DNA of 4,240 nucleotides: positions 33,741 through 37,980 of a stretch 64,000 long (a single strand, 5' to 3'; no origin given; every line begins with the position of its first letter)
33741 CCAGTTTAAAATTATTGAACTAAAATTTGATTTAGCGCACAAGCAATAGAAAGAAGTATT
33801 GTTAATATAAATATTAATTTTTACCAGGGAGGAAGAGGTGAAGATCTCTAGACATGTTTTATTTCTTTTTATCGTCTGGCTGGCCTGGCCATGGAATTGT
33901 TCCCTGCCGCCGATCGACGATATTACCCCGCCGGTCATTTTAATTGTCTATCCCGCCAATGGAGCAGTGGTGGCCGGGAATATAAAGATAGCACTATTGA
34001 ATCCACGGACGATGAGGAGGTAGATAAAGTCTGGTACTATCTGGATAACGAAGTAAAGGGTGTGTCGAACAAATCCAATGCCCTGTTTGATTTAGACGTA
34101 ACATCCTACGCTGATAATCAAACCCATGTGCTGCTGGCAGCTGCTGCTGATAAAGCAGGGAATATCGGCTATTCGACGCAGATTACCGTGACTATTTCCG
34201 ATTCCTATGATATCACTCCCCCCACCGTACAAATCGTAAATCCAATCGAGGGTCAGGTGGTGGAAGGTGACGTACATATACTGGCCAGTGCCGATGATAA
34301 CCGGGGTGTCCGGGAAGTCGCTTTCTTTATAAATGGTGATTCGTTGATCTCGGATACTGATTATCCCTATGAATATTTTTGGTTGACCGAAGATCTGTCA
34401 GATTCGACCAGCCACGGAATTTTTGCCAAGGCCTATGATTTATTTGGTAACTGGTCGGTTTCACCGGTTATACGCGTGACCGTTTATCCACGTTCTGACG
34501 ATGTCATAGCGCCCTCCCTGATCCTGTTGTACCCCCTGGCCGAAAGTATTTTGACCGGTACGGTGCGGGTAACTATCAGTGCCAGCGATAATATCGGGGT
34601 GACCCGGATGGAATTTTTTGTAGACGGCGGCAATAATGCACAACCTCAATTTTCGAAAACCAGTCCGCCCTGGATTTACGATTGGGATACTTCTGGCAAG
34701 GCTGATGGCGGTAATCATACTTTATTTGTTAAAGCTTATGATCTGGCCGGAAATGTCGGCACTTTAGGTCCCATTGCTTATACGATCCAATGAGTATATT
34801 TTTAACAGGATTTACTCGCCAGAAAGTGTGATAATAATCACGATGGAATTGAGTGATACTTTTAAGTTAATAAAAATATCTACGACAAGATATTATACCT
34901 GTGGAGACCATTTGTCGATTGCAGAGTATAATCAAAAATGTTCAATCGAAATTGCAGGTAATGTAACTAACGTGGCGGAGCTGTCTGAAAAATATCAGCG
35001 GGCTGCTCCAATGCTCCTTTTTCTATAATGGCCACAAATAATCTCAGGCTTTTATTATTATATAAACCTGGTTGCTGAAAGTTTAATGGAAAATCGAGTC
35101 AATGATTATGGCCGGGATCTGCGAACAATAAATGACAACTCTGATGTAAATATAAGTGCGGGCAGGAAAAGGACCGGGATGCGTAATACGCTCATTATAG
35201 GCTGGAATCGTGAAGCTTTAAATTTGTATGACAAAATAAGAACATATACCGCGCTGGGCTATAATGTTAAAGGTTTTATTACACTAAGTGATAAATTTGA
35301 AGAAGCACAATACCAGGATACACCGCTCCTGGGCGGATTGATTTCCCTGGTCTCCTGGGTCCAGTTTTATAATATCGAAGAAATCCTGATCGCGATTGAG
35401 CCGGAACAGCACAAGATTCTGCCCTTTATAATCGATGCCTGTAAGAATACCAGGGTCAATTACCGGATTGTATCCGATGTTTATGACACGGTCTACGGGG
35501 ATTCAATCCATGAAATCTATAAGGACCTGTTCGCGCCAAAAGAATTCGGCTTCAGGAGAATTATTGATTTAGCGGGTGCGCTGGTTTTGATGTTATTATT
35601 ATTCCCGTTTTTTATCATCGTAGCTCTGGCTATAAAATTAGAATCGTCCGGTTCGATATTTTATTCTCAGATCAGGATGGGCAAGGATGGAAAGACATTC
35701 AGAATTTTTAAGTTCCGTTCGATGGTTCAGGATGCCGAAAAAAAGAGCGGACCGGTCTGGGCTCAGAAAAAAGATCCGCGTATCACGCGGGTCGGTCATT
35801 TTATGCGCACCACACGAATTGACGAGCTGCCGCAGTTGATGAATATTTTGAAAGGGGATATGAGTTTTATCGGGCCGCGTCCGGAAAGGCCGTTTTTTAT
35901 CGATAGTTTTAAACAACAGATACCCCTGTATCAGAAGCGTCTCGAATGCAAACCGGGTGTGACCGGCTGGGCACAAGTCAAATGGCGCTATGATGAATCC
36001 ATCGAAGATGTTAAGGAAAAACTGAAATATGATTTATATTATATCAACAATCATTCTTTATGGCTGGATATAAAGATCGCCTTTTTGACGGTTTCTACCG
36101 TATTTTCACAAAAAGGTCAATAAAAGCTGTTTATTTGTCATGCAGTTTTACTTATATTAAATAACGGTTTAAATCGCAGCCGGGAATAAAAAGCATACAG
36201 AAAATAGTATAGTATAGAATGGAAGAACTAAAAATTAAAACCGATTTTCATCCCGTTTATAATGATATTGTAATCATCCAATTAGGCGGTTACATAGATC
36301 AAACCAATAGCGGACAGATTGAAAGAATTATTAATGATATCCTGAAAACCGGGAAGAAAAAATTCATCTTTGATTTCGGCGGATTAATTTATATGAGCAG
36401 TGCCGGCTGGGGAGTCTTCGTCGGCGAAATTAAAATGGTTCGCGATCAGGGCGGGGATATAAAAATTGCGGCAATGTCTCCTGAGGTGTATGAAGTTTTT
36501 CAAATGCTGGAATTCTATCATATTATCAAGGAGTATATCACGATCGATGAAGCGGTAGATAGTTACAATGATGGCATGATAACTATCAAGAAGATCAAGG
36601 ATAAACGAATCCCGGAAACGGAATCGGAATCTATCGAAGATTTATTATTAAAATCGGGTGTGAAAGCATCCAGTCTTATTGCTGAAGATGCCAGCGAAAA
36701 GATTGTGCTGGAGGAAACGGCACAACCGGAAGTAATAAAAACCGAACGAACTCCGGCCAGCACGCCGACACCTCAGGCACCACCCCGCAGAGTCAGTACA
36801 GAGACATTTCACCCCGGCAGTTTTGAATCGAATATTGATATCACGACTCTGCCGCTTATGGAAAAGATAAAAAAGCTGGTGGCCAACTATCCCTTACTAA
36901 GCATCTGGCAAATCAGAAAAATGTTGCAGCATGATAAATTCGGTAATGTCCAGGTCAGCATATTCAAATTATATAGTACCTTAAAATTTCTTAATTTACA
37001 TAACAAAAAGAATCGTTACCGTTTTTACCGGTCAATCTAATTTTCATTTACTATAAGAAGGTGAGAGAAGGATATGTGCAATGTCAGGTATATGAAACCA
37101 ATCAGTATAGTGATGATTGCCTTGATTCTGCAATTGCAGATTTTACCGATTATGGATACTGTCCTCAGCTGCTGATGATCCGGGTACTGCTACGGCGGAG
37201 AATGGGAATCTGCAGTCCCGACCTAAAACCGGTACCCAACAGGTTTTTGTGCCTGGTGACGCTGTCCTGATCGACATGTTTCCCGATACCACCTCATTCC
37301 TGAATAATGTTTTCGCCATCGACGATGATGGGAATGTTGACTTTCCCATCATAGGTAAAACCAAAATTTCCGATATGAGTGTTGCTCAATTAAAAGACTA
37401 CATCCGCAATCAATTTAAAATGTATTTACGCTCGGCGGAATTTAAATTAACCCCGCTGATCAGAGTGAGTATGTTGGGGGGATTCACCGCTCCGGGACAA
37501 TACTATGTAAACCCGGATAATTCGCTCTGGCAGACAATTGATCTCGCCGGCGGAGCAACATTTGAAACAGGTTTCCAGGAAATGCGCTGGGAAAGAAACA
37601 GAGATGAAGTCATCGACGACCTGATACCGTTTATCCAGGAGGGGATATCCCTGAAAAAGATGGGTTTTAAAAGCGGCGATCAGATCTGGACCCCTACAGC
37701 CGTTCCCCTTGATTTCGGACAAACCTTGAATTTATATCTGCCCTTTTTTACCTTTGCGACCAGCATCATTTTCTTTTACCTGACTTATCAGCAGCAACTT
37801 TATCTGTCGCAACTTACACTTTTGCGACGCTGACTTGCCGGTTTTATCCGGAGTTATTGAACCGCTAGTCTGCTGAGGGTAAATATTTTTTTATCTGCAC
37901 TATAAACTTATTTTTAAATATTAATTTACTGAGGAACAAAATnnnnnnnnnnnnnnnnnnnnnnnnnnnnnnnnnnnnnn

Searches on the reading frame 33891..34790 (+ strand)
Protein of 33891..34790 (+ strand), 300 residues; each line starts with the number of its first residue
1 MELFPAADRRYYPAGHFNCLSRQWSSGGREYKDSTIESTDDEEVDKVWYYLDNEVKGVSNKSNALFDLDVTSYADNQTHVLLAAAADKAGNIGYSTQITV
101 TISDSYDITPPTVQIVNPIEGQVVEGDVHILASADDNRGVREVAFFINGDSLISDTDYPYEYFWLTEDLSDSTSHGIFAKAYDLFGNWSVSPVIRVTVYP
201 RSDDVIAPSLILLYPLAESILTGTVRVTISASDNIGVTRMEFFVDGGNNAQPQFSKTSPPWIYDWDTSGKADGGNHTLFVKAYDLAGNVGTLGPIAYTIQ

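Call 54: search_protein_families(library=pfam, proteins=[window:33891-34790:+], max_evalue=0.00001)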
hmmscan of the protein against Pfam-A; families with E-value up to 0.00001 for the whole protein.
window:33891-34790:+ (300 aa): 2 families
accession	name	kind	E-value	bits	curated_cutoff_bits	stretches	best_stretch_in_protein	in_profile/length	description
PF17957.7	Big_7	-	5e-34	117.2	24.1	2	111-173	1-65/70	Bacterial Ig domain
PF19077.6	Big_13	-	8e-07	29.9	27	0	243-299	46-100/102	Bacterial Ig-like domain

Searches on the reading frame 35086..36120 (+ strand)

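Call 54: search_protein_families(library=pfam, proteins=[window:35086-36120:+], max_evalue=0.00001)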
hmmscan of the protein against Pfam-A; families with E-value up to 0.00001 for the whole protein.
window:35086-36120:+ (345 aa): 1 family
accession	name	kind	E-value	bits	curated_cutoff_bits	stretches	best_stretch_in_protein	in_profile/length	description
PF02397.22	Bac_transf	-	1.2e-70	237.2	27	1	157-340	1-178/179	Bacterial sugar transferase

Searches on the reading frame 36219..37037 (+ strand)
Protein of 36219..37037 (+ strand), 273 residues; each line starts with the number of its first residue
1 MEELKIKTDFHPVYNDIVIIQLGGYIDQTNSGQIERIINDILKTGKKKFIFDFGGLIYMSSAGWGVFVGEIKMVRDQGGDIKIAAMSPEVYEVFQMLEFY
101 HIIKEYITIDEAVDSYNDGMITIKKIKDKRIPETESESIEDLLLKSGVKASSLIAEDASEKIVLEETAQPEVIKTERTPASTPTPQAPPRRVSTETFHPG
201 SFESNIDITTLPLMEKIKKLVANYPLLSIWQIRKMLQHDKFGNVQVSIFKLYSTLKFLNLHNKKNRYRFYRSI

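Call 54: search_protein_families(library=pfam, proteins=[window:36219-37037:+], max_evalue=0.00001)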
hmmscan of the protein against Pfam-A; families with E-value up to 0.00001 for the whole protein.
window:36219-37037:+ (273 aa): 1 family
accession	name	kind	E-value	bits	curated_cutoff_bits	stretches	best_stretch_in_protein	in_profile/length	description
PF01740.26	STAS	-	1.5e-18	66.9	22.6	1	13-112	6-106/106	STAS domain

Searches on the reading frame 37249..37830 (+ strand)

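Call 54: search_protein_families(library=pfam, proteins=[window:37249-37830:+], max_evalue=0.00001)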
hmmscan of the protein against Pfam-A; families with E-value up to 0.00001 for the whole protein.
window:37249-37830:+ (194 aa): 1 family
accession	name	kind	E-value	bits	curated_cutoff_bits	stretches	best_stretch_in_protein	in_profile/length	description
PF02563.21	Poly_export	-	6.4e-10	39.5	28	1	2-64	11-71/77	Polysaccharide biosynthesis/export protein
